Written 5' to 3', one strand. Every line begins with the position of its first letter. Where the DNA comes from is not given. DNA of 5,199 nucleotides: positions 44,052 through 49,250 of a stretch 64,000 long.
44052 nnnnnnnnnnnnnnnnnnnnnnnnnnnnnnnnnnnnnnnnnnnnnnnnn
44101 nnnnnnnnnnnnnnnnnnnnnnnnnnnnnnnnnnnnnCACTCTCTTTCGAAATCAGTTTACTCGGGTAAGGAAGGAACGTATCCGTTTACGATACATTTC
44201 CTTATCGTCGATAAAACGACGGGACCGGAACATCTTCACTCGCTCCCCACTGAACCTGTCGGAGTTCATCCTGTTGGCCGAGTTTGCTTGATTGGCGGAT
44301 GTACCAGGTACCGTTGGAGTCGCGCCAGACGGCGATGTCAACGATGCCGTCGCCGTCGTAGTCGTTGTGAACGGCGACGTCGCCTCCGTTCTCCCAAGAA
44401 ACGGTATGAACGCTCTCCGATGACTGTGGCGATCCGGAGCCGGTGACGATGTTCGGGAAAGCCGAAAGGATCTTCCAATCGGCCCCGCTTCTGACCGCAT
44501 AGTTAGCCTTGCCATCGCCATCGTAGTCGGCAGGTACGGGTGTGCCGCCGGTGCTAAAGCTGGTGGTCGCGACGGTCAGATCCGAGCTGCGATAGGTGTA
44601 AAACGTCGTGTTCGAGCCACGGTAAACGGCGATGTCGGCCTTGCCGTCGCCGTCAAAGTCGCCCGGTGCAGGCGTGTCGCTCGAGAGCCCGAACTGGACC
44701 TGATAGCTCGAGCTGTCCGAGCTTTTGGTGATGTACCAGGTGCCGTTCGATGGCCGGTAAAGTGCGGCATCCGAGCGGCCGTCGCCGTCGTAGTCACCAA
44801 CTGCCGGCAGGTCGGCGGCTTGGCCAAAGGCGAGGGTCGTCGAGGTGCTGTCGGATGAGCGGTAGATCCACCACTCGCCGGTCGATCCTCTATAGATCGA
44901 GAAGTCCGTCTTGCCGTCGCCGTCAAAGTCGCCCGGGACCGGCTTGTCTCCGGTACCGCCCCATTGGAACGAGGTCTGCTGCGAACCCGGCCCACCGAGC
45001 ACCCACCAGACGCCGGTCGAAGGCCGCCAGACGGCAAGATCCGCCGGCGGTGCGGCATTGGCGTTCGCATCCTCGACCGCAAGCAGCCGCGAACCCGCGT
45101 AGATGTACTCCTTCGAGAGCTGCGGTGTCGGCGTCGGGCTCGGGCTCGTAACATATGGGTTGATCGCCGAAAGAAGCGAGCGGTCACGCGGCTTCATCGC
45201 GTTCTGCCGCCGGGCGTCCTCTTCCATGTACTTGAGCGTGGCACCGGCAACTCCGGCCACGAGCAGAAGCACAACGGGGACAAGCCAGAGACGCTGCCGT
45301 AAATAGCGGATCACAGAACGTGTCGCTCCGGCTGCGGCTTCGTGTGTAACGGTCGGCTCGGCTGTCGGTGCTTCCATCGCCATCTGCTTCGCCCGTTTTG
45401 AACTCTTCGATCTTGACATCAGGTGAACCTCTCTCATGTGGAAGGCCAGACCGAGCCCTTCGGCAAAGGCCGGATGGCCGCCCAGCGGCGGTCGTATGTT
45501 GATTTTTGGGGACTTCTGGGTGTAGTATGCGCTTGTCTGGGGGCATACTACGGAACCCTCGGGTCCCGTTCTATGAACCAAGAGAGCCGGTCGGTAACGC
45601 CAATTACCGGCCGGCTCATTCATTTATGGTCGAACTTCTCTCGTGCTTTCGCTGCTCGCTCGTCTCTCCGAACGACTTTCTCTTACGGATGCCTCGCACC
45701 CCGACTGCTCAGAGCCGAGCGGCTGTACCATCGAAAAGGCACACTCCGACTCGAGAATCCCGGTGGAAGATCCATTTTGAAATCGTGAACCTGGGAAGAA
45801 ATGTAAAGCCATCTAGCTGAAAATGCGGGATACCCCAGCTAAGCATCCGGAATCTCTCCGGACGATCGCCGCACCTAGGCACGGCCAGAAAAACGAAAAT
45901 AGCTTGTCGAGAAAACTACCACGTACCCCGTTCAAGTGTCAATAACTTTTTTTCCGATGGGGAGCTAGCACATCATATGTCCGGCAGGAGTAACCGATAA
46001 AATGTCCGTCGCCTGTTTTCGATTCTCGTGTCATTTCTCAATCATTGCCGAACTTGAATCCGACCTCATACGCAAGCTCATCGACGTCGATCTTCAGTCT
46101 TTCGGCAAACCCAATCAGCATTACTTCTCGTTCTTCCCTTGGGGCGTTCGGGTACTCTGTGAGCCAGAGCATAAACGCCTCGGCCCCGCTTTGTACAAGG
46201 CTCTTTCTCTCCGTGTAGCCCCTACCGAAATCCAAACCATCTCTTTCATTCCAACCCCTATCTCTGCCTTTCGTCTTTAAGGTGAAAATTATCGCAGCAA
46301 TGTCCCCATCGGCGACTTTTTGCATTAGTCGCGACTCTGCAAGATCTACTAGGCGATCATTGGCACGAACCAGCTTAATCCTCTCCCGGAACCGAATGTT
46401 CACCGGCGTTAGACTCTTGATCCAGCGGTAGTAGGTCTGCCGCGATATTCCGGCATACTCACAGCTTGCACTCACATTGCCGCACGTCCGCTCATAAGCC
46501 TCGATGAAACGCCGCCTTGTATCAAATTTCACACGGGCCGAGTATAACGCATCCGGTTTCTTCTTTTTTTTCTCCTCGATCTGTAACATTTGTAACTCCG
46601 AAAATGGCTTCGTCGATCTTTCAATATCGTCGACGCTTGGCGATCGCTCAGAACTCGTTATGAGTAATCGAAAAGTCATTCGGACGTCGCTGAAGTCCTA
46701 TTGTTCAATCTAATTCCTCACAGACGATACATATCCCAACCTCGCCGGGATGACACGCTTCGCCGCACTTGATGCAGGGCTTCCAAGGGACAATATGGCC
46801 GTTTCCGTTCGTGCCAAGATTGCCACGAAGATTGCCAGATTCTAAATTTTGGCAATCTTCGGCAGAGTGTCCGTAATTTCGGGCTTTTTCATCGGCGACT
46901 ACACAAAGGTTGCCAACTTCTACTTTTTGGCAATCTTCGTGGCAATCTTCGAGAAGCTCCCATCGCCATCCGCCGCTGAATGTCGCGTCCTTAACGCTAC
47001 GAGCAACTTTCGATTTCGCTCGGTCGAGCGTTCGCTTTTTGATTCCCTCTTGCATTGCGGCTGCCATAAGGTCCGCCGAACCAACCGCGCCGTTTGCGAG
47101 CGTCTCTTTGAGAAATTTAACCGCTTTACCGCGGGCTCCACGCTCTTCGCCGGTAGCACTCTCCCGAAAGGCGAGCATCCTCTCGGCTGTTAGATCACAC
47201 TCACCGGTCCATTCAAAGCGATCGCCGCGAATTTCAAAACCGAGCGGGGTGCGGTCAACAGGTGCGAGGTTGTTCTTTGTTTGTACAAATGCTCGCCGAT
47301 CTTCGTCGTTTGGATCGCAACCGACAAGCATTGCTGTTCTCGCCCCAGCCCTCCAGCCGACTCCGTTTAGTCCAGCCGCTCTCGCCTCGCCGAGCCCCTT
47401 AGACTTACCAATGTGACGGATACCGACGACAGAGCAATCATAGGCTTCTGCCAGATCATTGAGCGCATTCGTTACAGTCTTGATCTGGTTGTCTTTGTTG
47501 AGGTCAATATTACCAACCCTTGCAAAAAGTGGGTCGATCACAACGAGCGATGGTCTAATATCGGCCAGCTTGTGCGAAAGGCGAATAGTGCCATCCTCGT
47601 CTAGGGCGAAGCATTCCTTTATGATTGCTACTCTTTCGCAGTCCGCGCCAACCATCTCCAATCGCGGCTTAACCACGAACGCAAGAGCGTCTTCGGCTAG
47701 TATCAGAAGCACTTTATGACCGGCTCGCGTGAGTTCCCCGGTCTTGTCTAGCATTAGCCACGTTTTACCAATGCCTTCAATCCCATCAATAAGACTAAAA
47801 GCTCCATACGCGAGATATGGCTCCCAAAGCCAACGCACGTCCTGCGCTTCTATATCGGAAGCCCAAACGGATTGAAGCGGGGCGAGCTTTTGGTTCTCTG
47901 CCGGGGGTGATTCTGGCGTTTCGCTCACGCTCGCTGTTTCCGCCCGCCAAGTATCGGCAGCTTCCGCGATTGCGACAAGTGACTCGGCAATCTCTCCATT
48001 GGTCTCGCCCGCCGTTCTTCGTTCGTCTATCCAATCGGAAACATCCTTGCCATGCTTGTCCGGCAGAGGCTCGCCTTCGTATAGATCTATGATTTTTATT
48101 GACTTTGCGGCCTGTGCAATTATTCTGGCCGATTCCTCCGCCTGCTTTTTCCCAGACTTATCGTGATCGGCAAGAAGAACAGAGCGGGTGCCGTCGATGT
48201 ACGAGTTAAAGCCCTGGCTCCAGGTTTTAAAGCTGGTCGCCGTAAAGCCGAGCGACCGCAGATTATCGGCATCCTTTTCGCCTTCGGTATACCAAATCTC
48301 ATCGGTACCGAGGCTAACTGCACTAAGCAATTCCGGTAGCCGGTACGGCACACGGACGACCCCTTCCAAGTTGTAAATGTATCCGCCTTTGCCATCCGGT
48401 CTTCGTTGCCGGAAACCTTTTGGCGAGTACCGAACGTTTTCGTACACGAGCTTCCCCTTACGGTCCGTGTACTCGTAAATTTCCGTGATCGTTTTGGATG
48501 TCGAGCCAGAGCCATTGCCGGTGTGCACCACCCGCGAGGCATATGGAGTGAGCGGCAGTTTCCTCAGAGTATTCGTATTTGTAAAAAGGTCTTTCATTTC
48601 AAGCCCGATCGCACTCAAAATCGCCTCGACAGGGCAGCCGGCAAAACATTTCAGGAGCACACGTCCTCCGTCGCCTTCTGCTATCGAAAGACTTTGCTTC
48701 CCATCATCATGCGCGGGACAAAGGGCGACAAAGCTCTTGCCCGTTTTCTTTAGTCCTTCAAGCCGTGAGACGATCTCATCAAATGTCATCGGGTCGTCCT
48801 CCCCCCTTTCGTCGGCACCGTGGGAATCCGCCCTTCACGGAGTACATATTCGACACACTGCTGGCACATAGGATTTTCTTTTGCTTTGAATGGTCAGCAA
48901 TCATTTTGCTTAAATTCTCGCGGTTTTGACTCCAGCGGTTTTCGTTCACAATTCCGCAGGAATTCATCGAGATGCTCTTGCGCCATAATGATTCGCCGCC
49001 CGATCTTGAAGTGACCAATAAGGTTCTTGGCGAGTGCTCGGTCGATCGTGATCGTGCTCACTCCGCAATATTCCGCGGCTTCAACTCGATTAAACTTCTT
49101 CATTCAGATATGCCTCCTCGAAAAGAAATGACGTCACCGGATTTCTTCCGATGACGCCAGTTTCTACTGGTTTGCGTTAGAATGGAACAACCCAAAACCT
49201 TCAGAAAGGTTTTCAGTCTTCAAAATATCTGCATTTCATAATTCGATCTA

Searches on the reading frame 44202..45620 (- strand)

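Call 69: search_protein_families(library=pfam, proteins=[window:44202-45620:-], max_evalue=0.00001)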
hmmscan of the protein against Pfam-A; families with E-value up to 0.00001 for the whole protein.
window:44202-45620:- (472 aa): 2 families
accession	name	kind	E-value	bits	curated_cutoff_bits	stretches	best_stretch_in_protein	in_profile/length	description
PF13517.12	FG-GAP_3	-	1.2e-20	74.3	26.9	3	321-373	1-58/61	FG-GAP-like repeat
PF01839.29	FG-GAP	-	1.8e-13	50.5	22.1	0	317-333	5-21/37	FG-GAP repeat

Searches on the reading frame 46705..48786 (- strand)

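Call 69: search_protein_families(library=pfam, proteins=[window:46705-48786:-], max_evalue=0.00001)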
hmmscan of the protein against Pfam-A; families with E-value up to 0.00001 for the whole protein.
window:46705-48786:- (693 aa): 1 family
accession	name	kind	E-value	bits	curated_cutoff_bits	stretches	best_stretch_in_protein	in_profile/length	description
PF13481.12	AAA_25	-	1.2e-18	67.9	27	1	304-463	7-194/195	AAA domain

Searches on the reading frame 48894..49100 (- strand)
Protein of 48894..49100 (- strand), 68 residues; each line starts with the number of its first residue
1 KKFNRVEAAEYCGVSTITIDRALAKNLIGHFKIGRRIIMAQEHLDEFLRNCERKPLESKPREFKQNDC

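Call 77: search_protein_families(library=pfam, proteins=[window:48894-49100:-], max_evalue=0.001)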
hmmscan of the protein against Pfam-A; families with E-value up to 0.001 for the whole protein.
window:48894-49100:- (68 aa): 1 family
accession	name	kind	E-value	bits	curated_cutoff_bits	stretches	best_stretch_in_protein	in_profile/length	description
PF12728.13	HTH_17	-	8.1e-07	29.7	27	1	7-51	6-50/51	Helix-turn-helix domain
